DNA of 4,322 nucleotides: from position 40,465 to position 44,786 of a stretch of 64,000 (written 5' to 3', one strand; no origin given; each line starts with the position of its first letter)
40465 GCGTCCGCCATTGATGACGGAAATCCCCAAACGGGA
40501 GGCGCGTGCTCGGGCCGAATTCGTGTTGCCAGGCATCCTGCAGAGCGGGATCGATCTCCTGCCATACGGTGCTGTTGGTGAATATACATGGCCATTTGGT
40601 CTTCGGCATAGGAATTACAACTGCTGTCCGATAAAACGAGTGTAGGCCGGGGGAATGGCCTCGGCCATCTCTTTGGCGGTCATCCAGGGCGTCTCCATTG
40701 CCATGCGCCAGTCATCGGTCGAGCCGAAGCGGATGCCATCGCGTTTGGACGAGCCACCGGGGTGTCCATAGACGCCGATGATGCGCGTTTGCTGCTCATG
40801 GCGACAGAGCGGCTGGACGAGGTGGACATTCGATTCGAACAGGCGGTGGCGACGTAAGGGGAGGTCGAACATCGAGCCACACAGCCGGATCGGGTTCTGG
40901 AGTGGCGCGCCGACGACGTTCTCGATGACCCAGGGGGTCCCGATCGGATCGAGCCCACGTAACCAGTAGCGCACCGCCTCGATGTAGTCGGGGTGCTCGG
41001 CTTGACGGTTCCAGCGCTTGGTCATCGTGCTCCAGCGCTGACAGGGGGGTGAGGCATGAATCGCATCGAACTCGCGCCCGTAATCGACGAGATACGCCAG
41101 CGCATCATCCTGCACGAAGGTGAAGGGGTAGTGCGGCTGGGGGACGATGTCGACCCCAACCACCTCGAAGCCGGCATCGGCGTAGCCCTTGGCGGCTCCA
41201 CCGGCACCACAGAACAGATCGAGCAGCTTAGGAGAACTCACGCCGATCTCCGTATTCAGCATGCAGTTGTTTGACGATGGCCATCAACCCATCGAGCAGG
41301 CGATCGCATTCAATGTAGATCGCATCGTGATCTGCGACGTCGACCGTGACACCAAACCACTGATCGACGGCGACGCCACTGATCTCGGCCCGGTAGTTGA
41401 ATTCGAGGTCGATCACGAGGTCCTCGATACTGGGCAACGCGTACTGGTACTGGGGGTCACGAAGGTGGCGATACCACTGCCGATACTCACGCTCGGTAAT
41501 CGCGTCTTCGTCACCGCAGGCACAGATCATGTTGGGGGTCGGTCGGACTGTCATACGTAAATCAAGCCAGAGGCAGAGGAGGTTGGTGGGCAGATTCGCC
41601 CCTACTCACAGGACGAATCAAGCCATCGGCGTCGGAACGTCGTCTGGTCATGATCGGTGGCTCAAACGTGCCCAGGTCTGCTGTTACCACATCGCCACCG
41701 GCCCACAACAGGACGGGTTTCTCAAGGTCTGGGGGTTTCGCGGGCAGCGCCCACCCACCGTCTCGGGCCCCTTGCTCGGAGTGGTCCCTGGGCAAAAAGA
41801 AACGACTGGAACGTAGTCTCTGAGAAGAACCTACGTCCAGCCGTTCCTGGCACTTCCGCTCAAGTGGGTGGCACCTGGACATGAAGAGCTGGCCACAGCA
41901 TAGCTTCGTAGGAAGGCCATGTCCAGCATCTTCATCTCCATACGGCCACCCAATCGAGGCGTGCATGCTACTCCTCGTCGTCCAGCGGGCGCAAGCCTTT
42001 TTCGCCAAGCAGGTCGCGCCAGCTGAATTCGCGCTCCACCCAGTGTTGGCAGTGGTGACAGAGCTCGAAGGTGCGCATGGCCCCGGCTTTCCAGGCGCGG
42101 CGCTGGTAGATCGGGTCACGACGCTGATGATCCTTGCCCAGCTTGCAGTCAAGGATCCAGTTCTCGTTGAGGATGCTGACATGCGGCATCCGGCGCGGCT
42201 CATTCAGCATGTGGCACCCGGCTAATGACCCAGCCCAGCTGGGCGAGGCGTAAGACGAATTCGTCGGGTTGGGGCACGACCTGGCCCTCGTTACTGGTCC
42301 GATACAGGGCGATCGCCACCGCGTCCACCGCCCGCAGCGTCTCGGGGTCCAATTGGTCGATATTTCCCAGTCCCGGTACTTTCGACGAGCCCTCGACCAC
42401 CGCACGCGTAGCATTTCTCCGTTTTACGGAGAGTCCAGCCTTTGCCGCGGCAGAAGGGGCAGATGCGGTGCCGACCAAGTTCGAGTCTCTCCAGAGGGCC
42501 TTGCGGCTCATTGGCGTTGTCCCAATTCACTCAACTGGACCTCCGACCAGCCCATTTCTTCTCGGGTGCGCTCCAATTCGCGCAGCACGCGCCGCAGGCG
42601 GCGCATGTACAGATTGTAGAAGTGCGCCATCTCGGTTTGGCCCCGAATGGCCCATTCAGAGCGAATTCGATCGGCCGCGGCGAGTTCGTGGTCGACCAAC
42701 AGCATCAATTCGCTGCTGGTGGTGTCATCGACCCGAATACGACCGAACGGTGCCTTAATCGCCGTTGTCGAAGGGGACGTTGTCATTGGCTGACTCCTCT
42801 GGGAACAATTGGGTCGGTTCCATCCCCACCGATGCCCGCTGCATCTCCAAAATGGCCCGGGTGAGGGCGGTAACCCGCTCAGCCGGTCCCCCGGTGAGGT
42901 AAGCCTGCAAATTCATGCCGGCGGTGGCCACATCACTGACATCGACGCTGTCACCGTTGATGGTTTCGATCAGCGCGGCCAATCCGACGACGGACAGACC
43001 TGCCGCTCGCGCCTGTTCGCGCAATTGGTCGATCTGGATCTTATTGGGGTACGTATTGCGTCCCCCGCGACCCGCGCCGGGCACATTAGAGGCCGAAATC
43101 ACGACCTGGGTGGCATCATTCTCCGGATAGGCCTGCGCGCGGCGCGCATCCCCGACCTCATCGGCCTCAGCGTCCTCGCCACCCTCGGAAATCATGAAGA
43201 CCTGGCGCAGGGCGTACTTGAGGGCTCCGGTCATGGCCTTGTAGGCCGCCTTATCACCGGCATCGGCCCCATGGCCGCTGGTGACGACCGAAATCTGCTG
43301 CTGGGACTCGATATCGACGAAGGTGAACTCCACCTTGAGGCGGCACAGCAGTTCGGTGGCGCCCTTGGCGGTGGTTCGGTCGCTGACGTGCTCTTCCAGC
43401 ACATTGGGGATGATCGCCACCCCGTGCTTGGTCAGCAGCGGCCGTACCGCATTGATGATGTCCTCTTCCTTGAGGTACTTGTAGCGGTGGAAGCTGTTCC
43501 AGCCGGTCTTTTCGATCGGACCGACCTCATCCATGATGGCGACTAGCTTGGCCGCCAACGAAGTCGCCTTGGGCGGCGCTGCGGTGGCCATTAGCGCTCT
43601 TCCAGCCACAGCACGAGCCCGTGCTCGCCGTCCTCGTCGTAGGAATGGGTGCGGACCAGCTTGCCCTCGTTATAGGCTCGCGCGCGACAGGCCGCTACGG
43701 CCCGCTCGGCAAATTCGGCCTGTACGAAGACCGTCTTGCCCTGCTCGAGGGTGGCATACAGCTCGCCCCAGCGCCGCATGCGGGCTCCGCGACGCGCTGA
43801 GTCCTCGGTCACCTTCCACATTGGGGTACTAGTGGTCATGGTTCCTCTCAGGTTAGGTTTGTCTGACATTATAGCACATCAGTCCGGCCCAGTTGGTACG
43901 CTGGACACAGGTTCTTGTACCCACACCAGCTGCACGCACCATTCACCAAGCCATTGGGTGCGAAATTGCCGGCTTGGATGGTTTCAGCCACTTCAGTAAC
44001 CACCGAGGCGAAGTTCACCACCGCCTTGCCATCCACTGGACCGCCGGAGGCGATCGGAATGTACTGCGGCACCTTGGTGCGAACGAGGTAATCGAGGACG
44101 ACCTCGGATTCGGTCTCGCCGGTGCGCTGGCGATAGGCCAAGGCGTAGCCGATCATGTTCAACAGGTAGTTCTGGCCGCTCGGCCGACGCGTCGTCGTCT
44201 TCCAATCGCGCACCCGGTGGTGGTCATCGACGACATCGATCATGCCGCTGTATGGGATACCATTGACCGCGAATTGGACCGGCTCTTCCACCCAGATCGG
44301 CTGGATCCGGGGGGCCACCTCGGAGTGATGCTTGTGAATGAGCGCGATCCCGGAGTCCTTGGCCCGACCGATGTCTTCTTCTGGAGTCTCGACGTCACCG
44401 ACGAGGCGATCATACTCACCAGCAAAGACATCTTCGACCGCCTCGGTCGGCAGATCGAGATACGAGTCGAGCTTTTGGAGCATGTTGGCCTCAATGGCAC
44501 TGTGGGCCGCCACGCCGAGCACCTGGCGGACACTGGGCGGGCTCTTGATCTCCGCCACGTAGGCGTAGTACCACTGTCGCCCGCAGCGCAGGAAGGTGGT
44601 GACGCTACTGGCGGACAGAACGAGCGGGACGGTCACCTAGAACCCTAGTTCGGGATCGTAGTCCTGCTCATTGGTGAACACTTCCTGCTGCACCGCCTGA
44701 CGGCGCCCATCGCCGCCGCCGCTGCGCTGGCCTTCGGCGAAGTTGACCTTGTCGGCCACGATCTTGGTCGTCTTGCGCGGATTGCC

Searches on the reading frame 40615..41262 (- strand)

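Call 22: search_protein_families(library=phrogs, proteins=[window:40615-41262:-], max_evalue=0.001)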
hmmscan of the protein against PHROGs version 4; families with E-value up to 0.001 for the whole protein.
window:40615-41262:- (215 aa): 4 families
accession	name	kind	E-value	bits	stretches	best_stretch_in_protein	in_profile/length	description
phrog_363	-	other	1.8e-39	136.8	1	9-214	52-213/327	DNA methyltransferase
phrog_757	-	other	2.3e-09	37.7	1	9-119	13-131/247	DNA methyltransferase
phrog_116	-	other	5.3e-09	35.9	1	8-86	205-292/779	DNA methyltransferase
phrog_5999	-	other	5.1e-07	30.7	0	12-37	4-29/109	DNA methyltransferase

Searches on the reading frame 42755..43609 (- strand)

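Call 22: search_protein_families(library=phrogs, proteins=[window:42755-43609:-], max_evalue=0.001)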
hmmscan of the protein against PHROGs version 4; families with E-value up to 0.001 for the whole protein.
window:42755-43609:- (284 aa): 4 families
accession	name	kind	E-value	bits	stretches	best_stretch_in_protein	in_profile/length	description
phrog_155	-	DNA, RNA and nucleotide metabolism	8.5e-36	125.1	1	12-200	62-224/308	Erf-like ssDNA annealing protein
phrog_21649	-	unknown function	7.1e-12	46.2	1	18-144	42-163/351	-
phrog_2324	-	DNA, RNA and nucleotide metabolism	9.1e-10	39.4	1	17-163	10-143/193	Erf-like ssDNA annealing protein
phrog_34331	-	unknown function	2.1e-07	31.9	1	38-141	47-150/239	-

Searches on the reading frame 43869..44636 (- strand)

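Call 22: search_protein_families(library=phrogs, proteins=[window:43869-44636:-], max_evalue=0.001)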
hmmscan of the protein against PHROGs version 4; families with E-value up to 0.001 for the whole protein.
window:43869-44636:- (255 aa): 4 families
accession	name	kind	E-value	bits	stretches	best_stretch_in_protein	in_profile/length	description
phrog_69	-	DNA, RNA and nucleotide metabolism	2.2e-20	74.1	1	6-248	89-327/501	exonuclease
phrog_1218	-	DNA, RNA and nucleotide metabolism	8.9e-20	72.2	1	2-189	5-211/364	exonuclease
phrog_1706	-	DNA, RNA and nucleotide metabolism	1.6e-07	32.1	1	11-248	51-246/293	CRISPR/Cas system associated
phrog_2139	-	DNA, RNA and nucleotide metabolism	0.00021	21.5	0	106-149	110-153/330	exonuclease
